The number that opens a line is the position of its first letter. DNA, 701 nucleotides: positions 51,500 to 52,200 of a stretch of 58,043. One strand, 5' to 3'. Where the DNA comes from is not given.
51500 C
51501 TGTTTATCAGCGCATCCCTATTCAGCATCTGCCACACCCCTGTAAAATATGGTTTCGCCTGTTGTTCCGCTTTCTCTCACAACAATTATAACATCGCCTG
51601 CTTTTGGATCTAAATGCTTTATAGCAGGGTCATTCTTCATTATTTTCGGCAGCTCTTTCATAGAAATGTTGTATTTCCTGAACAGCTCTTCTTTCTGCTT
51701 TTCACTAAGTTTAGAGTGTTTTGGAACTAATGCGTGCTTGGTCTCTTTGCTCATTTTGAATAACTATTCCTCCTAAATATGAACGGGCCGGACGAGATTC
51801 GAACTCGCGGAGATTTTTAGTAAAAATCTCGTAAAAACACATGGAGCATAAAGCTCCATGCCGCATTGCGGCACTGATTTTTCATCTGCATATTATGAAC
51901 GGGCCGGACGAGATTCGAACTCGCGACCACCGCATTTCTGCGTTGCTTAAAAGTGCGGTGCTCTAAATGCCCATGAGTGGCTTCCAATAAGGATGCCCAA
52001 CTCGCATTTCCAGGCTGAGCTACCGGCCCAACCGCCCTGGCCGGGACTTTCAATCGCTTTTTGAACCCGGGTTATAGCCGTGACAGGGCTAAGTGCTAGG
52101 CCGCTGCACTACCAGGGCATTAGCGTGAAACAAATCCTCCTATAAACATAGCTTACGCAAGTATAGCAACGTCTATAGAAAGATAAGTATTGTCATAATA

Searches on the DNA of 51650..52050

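Call 98: search_rna_families(source=window, start=51650, end=52050, threshold=evalue, max_evalue=0.1)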
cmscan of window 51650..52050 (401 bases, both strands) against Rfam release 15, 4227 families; matches with E-value up to 0.1: 1.
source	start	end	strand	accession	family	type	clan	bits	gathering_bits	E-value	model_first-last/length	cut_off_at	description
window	51900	51972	-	RF00005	tRNA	Gene; tRNA;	CL00001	20.3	29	0.094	1-71/71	no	tRNA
